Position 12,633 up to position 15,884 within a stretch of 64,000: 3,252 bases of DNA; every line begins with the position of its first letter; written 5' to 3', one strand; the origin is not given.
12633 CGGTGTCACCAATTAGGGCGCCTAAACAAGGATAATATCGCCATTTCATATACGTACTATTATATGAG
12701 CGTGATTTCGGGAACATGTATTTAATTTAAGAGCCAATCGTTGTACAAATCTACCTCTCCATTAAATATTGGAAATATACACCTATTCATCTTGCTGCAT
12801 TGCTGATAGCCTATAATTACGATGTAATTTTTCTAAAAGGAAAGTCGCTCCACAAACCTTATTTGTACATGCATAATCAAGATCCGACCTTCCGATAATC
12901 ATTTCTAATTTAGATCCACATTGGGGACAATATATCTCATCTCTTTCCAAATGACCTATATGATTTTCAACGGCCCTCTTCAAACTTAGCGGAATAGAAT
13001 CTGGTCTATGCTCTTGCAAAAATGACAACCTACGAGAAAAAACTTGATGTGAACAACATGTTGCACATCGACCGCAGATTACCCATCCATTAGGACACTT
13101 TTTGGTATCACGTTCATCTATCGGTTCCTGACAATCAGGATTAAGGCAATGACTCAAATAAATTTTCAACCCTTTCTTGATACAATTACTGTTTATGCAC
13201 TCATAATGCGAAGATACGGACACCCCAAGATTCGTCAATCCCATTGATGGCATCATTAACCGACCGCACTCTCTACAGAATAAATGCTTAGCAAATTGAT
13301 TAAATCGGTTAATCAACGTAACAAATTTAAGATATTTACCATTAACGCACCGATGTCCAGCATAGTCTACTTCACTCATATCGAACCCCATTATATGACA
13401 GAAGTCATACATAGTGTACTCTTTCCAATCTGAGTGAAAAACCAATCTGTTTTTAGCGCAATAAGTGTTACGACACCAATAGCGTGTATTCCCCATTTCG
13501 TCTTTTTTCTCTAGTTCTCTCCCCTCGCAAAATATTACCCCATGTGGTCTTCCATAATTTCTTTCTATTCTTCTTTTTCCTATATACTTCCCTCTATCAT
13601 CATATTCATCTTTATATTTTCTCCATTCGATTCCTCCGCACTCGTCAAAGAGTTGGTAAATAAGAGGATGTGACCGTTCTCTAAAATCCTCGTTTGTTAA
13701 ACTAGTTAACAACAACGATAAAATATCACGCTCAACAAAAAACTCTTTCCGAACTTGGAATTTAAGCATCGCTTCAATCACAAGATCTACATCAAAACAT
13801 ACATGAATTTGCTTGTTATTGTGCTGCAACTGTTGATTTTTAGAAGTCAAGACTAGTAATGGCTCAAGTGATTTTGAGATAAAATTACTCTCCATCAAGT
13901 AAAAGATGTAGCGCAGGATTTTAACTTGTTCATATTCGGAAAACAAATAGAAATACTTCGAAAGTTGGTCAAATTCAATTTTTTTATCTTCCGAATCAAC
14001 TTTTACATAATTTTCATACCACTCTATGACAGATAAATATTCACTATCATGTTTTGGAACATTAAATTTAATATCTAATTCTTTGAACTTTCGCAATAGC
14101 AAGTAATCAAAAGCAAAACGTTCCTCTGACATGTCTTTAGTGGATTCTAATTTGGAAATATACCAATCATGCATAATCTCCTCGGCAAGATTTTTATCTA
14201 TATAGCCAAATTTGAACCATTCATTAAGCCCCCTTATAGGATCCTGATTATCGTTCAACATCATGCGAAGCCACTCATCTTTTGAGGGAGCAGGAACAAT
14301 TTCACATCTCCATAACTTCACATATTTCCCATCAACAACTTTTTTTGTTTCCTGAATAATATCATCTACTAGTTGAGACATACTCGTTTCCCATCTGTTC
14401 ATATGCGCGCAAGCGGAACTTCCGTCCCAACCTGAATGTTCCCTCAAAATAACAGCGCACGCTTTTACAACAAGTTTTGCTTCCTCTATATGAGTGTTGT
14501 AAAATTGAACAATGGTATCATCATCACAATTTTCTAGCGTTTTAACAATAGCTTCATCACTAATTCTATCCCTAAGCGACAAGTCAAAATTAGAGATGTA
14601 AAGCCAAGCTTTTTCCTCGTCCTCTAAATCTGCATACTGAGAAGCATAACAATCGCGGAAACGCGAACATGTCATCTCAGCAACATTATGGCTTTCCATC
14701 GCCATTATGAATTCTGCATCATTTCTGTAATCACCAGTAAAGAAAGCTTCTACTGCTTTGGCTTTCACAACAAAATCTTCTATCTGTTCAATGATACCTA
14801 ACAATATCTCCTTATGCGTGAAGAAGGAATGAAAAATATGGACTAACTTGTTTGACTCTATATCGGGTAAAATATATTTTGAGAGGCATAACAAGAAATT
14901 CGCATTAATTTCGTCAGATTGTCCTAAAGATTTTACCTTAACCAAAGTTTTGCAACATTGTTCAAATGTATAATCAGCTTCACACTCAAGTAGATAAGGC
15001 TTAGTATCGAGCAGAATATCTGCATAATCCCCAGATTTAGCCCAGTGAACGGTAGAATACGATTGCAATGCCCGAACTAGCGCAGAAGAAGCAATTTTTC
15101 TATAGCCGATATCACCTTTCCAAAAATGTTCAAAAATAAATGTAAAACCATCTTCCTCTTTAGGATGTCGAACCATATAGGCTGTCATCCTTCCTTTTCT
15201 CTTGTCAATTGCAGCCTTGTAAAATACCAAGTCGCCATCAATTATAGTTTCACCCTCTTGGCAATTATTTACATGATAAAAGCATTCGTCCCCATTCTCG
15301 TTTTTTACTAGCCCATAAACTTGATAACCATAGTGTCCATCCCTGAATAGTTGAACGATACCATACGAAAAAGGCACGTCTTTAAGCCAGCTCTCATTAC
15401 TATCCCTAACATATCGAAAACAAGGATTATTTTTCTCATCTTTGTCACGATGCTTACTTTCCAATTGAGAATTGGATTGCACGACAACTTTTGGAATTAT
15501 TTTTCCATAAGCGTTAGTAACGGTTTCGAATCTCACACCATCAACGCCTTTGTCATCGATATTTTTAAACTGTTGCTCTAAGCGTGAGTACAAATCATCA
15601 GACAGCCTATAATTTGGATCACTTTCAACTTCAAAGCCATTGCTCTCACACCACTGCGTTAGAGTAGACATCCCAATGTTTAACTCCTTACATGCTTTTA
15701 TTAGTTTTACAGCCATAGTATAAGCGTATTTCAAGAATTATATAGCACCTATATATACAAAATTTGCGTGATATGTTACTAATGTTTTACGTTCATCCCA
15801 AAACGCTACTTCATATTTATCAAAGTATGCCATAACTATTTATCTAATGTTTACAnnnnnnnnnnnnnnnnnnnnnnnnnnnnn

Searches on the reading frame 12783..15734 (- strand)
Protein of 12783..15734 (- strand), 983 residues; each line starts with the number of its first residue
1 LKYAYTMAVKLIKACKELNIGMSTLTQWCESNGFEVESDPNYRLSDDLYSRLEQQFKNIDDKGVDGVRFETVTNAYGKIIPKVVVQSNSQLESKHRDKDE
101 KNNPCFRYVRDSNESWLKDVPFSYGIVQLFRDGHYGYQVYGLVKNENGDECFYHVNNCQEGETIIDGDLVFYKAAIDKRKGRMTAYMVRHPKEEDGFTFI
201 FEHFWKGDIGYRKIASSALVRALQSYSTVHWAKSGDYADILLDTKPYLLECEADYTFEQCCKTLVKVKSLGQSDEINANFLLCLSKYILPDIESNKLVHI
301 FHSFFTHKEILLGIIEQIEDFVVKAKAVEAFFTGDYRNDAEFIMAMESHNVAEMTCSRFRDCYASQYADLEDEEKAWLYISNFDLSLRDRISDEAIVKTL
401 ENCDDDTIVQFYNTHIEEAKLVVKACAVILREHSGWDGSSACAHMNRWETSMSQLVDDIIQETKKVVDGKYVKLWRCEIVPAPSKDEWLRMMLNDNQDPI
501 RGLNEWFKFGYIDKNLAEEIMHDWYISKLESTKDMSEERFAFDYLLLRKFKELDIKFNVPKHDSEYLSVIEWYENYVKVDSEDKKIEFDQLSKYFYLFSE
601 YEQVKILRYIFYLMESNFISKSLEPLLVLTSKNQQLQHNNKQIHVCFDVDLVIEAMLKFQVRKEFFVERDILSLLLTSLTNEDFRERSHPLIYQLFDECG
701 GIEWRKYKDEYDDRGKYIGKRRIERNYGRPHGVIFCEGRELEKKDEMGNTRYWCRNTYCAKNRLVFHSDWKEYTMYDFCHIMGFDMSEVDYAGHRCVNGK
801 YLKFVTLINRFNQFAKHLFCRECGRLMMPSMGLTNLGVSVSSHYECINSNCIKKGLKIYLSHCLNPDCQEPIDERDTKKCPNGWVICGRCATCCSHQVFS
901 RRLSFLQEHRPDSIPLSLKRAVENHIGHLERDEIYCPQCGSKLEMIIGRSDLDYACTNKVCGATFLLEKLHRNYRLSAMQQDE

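Call 3: search_protein_families(library=pfam, proteins=[window:12783-15734:-], max_evalue=0.01)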
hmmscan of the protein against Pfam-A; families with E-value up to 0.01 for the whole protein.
window:12783-15734:- (983 aa): 1 family
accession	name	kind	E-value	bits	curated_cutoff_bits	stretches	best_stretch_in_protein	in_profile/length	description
PF03119.21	DNA_ligase_ZBD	-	0.0033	17.7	25.8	1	936-963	2-27/27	NAD-dependent DNA ligase C4 zinc finger domain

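Call 4: search_protein_families(library=padloc, proteins=[window:12783-15734:-], max_evalue=0.01)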
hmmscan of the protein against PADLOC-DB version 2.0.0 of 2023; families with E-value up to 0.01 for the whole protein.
window:12783-15734:- (983 aa): 0 families

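Call 29: search_protein_families(library=ncbifam, proteins=[window:12783-15734:-], max_evalue=0.01)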
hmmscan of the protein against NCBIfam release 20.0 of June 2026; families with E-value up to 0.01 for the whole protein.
window:12783-15734:- (983 aa): 2 families
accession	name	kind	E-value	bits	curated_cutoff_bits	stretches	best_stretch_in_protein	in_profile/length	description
NF011575.0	PRK14999.1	equivalog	0.0004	19.7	424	0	295-341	125-169/241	histidine utilization repressor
NF007051.0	PRK09505.1-1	equivalog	0.0085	14.1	864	0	25-106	421-500/686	alpha-amylase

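Call 30: search_protein_families(library=phrogs, proteins=[window:12783-15734:-], max_evalue=0.01)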
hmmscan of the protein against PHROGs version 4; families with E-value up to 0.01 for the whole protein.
window:12783-15734:- (983 aa): 0 families

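Call 70: search_solved_structures(query=window:12783-15734:-, max_evalue=1)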
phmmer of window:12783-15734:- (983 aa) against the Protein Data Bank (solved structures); distinct sequences matched with E-value up to 1: 1.
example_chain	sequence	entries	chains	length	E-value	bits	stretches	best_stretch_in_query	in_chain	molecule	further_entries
2ytv_A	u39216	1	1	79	0.77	10.7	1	140-187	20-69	Cold shock domain-containing protein E1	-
